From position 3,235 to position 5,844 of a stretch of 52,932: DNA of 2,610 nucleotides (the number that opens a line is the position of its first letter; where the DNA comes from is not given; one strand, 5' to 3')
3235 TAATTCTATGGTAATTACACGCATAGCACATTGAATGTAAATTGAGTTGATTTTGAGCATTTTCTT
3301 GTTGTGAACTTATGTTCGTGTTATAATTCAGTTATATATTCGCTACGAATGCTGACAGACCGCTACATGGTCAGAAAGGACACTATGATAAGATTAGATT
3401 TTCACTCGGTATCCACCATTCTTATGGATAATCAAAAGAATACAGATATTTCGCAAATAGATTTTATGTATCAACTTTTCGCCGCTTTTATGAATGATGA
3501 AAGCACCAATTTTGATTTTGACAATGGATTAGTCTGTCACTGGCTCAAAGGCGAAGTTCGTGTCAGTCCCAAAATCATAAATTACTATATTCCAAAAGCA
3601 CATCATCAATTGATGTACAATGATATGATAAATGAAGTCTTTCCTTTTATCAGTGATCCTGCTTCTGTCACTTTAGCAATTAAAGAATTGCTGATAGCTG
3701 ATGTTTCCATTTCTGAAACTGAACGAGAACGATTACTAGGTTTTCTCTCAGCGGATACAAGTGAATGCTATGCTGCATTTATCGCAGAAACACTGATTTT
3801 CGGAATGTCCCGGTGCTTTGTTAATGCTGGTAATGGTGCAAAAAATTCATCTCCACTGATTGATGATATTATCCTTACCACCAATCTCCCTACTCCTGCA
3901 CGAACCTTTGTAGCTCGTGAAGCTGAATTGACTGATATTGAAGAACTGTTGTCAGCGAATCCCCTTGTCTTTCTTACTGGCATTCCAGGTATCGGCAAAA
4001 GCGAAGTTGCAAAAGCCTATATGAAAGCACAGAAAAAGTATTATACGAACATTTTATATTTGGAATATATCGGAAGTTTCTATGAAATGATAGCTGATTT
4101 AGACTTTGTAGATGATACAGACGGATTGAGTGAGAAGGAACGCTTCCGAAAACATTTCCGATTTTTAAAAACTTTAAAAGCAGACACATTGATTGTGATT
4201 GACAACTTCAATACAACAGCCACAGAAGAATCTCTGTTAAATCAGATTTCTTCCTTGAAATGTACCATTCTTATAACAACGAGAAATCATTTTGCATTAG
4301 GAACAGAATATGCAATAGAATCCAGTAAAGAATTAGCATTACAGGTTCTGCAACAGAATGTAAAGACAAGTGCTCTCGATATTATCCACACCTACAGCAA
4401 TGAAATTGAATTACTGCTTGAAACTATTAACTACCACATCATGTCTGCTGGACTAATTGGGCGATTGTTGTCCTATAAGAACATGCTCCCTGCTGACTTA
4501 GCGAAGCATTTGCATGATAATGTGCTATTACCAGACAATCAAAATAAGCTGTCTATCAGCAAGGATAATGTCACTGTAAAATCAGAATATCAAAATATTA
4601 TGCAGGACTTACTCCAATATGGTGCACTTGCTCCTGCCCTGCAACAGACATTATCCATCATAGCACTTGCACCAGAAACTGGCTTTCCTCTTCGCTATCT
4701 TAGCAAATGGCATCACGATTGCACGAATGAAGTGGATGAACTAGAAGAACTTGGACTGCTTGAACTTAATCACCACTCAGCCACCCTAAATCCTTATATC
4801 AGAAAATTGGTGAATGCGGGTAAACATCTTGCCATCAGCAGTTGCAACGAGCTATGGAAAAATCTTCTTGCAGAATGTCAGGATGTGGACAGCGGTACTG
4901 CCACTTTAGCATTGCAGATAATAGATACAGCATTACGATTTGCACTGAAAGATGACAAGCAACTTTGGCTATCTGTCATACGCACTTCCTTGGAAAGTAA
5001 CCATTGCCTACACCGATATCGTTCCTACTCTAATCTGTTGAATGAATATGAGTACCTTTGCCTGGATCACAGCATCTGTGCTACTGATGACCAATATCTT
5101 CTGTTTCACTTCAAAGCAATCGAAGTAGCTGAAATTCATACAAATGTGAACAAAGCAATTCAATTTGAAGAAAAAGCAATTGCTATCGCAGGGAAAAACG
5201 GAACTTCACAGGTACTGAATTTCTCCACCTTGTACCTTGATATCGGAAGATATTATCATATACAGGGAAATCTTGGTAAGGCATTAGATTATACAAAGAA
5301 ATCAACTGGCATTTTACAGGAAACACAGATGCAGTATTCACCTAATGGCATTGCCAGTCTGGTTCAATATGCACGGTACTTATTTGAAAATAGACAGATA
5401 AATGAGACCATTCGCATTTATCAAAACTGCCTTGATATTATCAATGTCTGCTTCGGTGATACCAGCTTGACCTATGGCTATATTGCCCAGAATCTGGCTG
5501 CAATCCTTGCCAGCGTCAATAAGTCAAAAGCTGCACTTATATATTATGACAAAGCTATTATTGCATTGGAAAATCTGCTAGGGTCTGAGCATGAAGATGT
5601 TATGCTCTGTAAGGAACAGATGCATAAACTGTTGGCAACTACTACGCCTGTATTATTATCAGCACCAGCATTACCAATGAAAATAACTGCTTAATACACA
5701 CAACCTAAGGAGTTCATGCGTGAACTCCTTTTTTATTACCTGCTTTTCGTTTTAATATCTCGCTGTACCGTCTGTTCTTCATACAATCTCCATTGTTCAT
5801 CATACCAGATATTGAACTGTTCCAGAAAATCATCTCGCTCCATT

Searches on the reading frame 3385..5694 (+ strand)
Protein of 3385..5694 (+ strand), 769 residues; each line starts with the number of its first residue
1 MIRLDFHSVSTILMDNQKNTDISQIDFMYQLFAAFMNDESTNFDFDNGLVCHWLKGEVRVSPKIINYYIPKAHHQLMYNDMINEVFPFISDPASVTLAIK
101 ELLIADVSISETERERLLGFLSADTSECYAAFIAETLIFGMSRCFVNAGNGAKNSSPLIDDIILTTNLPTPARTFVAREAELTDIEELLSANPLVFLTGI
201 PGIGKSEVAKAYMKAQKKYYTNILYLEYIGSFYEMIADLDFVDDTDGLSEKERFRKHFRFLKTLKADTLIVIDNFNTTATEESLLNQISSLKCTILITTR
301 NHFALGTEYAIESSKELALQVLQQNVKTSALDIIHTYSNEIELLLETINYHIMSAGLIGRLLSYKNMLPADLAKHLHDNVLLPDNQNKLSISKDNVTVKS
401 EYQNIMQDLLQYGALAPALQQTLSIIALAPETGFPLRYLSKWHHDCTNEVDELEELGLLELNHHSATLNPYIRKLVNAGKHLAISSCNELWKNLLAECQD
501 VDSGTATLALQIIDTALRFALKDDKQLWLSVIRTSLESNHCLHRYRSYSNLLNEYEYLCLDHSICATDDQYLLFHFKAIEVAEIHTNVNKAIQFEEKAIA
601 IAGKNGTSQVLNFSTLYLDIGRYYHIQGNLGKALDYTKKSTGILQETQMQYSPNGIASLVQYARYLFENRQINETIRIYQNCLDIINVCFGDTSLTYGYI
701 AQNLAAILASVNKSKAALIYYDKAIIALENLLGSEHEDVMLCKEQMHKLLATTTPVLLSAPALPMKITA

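Call 3: search_protein_families(library=pfam, proteins=[window:3385-5694:+], max_evalue=0.01)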
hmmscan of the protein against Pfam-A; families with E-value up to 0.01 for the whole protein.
window:3385-5694:+ (769 aa): 9 families
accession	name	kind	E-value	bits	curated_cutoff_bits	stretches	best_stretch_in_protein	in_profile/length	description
PF13424.12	TPR_12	-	3.7e-10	40.3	30.1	1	658-725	5-72/77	Tetratricopeptide repeat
PF13191.12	AAA_16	-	6.8e-06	27.1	32.6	1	175-248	2-85/167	AAA ATPase domain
PF13374.12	TPR_10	-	3.5e-05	24.1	27.5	0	702-738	6-42/42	Tetratricopeptide repeat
PF01637.24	ATPase_2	-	0.00012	22.4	33.2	1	175-269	1-87/225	ATPase domain predominantly from Archaea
PF20720.3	nSTAND3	-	0.00013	22.1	27.2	1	182-248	7-77/155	Novel STAND NTPase 3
PF24885.1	TPR_NPHP3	-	0.00059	19.7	100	0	703-741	146-184/239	Nephrocystin-3 TPR domain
PF13401.12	AAA_22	-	0.00086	20.1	27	1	194-291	7-107/130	AAA domain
PF00931.28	NB-ARC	-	0.0054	16.5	23.5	0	193-322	19-156/248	NB-ARC domain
PF20703.3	nSTAND1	-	0.0093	16.1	27.1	0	172-282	13-131/379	Novel STAND NTPase 1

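Call 4: search_protein_families(library=padloc, proteins=[window:3385-5694:+], max_evalue=1)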
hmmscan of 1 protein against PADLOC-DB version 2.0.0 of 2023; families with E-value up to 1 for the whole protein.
window:3385-5694:+ (769 aa): 1 family
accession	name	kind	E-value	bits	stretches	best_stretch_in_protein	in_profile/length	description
PDLC04140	mad8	-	0.0026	15.3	1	180-214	15-49/314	mads_8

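Call 5: search_protein_families(library=ncbifam, proteins=[window:3385-5694:+], max_evalue=1)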
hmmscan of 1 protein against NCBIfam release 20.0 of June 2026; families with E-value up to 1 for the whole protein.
window:3385-5694:+ (769 aa): 4 families
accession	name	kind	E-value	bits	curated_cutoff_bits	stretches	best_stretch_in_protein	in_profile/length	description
NF040586.1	FxSxx_TPR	equivalog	4.3e-12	45.3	300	2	169-302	2-138/830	FxSxx-COOH system tetratricopeptide repeat protein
TIGR02928.1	TIGR02928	subfamily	0.0013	17.6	181.3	1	175-290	17-155/366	orc1/cdc6 family replication initiation protein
NF004041.0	PRK05541.1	subfamily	0.047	13.7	127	1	193-227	8-42/176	adenylyl-sulfate kinase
TIGR02857.1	CydD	equivalog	0.057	12.4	435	1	418-456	259-297/529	thiol reductant ABC exporter subunit CydD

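Call 6: find_homologous_proteins(query=window:3385-5694:+, max_evalue=0.001)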
Query window:3385-5694:+ (769 aa): 179 proteins with E <= 0.001 among 8000 candidates; the best 120 are listed.
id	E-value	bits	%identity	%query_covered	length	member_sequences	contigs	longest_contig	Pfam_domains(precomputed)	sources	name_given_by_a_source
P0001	0.0e+0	1713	100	100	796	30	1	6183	PF13424.13,PF20720.4,PF13191.13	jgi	jgi:tetratricopeptide (TPR) repeat protein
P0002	0.0e+0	1511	87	100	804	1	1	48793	PF13424.13,PF01637.25,PF13191.13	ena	-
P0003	0.0e+0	1331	77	100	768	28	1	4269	PF13424.13,PF13191.13,PF13374.13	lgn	-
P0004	0.0e+0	1205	70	100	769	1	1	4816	PF13424.13,PF07719.24,PF20720.4,PF00931.29,PF13191.13,PF13374.13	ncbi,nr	ncbi:MAG: tetratricopeptide repeat protein [Lachnospiraceae bacterium]|nr:tetratricopeptide repeat p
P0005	0.0e+0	1201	70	100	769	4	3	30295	PF13424.13,PF20720.4,PF00931.29,PF13191.13,PF13374.13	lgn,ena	-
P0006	1.4e-258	878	54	100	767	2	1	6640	PF13424.13,PF24885.2,PF20720.4,PF00931.29,PF13191.13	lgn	-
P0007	1.5e-258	878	54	100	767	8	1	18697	PF13424.13,PF24885.2,PF13374.13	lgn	-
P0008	2.2e-256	871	53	100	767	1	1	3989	PF13424.13,PF24885.2,PF00931.29,PF13191.13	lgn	-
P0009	1.1e-231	789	49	99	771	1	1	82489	PF13424.13,PF01637.25,PF00931.29,PF13191.13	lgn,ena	-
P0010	1.1e-231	789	49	99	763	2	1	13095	PF13424.13,PF20703.4,PF01637.25,PF00931.29,PF13191.13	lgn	-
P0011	2.7e-231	788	49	99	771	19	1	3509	PF25201.1,PF13424.13,PF01637.25,PF00931.29,PF13191.13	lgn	-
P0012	7.6e-231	787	49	100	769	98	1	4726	PF13424.13,PF24885.2,PF13401.13,PF01637.25,PF20720.4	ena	-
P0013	7.2e-230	783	49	99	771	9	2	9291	PF13424.13,PF01637.25,PF00931.29,PF13191.13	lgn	-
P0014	1.7e-229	782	48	99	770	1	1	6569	PF13424.13,PF01637.25,PF00931.29,PF13191.13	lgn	-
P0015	3.5e-229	781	49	99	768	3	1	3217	PF13424.13,PF01637.25,PF00931.29,PF13191.13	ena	-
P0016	4.7e-229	781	48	99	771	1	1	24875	PF13173.13,PF13424.13,PF01637.25,PF00931.29,PF13191.13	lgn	-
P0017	2.6e-228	778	48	99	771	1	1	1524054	PF13424.13,PF01637.25,PF00931.29,PF13191.13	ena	-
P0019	3.8e-227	774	48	99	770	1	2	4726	PF13424.13,PF20703.4,PF01637.25,PF00931.29,PF13191.13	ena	-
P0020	1.2e-226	773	48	99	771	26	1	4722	PF13173.13,PF25201.1,PF13424.13,PF20703.4,PF01637.25,PF00931.29,PF13191.13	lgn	-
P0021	1.5e-226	772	48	99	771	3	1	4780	PF25201.1,PF13424.13,PF01637.25,PF00931.29,PF13191.13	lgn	-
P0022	7.3e-224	764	48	100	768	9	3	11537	PF13424.13,PF24885.2,PF13401.13,PF20720.4,PF00931.29,PF13374.13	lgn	-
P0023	6.0e-223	760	47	99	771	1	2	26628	PF13173.13,PF13424.13,PF24885.2,PF01637.25,PF00931.29,PF13191.13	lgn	-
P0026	2.0e-218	746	47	100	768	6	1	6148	PF13424.13,PF24885.2,PF20720.4,PF00931.29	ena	-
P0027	5.8e-195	668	48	93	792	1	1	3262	PF13424.13,PF24885.2,PF13401.13,PF01637.25,PF20720.4,PF00931.29,PF13374.13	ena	-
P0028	1.2e-194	667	48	93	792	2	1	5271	PF13424.13,PF24885.2,PF13401.13,PF01637.25,PF20720.4,PF00931.29,PF13374.13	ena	-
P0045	2.8e-141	491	47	71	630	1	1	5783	PF13401.13,PF01637.25,PF20720.4,PF00931.29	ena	-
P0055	1.6e-97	346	31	98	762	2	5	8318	PF25201.1,PF13424.13,PF13401.13,PF07719.24,PF00931.29,PF13374.13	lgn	-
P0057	1.9e-96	342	31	98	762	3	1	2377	PF25201.1,PF13424.13,PF13401.13,PF00931.29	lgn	-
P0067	2.0e-93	332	30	98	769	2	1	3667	PF17874.8,PF13424.13,PF24885.2,PF07719.24,PF00931.29,PF13191.13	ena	-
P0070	3.0e-93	332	31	94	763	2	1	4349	PF13401.13,PF00931.29,PF13191.13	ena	-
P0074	2.0e-92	329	31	94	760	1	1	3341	PF13424.13,PF13401.13,PF00931.29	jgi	-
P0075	9.2e-92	327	31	98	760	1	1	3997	PF25201.1,PF13424.13,PF13401.13,PF00931.29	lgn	-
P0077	1.8e-91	326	30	98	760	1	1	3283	PF13424.13,PF00931.29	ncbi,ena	-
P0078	2.7e-91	325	30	98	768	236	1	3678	PF13424.13,PF00931.29,PF13191.13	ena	-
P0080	3.9e-91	325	29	98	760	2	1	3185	PF13424.13,PF13181.13,PF00931.29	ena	-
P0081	4.1e-91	325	31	94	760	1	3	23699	PF13424.13,PF00931.29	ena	-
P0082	2.4e-90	322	29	98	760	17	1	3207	PF13424.13,PF13401.13,PF13181.13,PF00931.29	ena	-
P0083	3.0e-90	322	30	97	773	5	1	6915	PF13424.13,PF00931.29,PF13191.13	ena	-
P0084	4.9e-90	321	31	94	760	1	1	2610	PF13424.13,PF00931.29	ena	-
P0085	9.6e-90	320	31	96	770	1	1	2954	PF17874.8,PF13424.13,PF00931.29,PF13191.13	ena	-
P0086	1.1e-89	320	30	96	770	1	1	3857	PF17874.8,PF13424.13,PF00931.29,PF13191.13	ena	-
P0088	1.7e-89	319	31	96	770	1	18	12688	PF17874.8,PF13424.13,PF00931.29,PF13191.13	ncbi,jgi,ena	-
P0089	1.8e-89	319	31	96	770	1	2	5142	PF17874.8,PF13424.13,PF00931.29,PF13191.13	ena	-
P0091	4.4e-89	318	29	98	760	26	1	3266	PF13424.13,PF13181.13,PF00931.29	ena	-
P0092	4.7e-89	318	30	96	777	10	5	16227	PF17874.8,PF13424.13,PF00931.29,PF13191.13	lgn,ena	-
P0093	6.2e-89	318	30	98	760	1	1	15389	PF13424.13,PF13401.13,PF00931.29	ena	-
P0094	1.4e-88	316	29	94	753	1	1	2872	PF13424.13,PF00931.29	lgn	-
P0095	2.3e-88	316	29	98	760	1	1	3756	PF13424.13,PF13401.13,PF13181.13,PF00931.29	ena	-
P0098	9.8e-88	314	29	98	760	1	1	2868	PF13424.13,PF13181.13,PF00931.29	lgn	-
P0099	1.2e-87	313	28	98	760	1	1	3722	PF13424.13,PF13401.13,PF13181.13,PF00931.29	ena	-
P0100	1.4e-87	313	28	98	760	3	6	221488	PF13424.13,PF13181.13,PF00931.29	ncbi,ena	-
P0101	1.7e-87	313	28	98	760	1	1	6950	PF13424.13,PF13401.13,PF13181.13,PF00931.29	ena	-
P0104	3.3e-87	312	28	98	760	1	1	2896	PF13424.13,PF13181.13,PF00931.29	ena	-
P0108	1.7e-86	309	28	98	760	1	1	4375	PF13424.13,PF13181.13,PF00931.29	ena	-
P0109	3.2e-86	309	29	98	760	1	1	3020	PF13424.13,PF00931.29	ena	-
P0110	4.0e-86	308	29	94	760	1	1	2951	PF13424.13,PF13181.13,PF00931.29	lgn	-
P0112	7.3e-86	307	28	98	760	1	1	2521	PF13424.13,PF13181.13,PF00931.29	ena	-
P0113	9.4e-86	307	29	100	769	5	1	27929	PF17874.8,PF00515.35,PF13424.13,PF07719.24,PF20720.4,PF00931.29,PF13191.13,PF13374.13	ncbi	-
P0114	1.0e-85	307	29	98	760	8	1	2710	PF13424.13,PF13181.13,PF00931.29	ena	-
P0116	2.2e-85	306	29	95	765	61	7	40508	PF13424.13,PF07719.24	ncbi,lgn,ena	-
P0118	6.0e-85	304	32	83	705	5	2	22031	PF13424.13,PF00931.29,PF13191.13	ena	-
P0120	9.1e-85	304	32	86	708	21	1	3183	PF00931.29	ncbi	-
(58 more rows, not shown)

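Call 7: search_solved_structures(query=window:3385-5694:+, max_evalue=1, show_alignments=2)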
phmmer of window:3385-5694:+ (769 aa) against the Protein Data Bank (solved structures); distinct sequences matched with E-value up to 1: 9.
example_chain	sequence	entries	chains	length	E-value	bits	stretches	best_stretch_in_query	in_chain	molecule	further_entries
4y6c_A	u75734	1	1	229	0.012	17.4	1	590-685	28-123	ANSERINA PUTATIVE KINESIN LIGHT chain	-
4y6w_A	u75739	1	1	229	0.013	17.2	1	587-682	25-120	NaB(AB)3ACb - light chain TPR-like repeats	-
4dlq_A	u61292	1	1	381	0.021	16.5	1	200-359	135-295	Latrophilin-1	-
3i3f_A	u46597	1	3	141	0.036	15.7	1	163-260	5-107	Hypothetical protein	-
8jaq_A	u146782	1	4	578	0.064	14.9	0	654-737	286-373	Amyloid protein-binding protein 2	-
8jar_A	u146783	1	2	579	0.064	14.9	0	654-737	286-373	Amyloid protein-binding protein 2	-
8jal_A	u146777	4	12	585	0.066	14.9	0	654-737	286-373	Amyloid protein-binding protein 2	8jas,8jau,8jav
1kht_A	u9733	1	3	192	0.7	11.5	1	192-286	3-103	adenylate kinase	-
1ki9_A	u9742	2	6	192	0.7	11.5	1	192-283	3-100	adenylate kinase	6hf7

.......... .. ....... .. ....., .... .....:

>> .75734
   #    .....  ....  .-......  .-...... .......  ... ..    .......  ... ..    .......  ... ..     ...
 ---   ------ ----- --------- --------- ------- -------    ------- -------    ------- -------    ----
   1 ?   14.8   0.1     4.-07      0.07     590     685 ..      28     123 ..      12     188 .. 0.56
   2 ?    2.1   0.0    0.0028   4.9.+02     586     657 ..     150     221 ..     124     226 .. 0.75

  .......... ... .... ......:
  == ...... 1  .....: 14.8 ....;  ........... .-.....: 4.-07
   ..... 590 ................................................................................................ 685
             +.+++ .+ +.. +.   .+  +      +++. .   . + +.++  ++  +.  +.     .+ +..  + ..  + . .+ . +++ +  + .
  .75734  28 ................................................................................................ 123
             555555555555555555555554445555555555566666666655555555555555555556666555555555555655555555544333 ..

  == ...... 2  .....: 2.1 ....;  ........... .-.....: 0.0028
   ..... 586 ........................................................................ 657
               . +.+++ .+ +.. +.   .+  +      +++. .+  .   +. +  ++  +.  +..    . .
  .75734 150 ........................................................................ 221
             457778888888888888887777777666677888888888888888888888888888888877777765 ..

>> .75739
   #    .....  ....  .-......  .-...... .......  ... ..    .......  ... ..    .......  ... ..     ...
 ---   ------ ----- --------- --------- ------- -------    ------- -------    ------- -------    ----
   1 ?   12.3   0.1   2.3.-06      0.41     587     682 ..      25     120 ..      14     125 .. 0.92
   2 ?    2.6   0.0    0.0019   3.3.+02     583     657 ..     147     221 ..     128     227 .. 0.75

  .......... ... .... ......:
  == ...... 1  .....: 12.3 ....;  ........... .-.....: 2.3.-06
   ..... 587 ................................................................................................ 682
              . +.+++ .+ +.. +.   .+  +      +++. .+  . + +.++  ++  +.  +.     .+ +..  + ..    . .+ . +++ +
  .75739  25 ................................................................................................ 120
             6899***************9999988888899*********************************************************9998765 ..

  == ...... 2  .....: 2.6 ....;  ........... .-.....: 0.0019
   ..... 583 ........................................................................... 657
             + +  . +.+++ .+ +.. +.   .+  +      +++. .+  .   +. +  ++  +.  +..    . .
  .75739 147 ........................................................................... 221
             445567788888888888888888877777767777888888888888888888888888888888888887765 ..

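Call 13: find_encoding_contigs(protein=P0002, flank=10000, max_places=3)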
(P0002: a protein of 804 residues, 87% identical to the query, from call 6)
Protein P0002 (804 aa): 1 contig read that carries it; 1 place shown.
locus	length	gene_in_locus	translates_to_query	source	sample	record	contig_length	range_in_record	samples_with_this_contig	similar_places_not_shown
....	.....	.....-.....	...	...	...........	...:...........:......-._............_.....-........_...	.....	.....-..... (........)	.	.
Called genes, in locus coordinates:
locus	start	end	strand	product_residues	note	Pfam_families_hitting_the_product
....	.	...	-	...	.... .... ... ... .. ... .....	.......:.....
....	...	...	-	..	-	-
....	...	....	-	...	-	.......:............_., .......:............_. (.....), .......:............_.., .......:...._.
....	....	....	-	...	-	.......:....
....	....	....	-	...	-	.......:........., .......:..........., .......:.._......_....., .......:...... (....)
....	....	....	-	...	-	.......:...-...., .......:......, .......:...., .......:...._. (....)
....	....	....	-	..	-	-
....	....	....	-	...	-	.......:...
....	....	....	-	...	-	-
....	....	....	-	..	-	-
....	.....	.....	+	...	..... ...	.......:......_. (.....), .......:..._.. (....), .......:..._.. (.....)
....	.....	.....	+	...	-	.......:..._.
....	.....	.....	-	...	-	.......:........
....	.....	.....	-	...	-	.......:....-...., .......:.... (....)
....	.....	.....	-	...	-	-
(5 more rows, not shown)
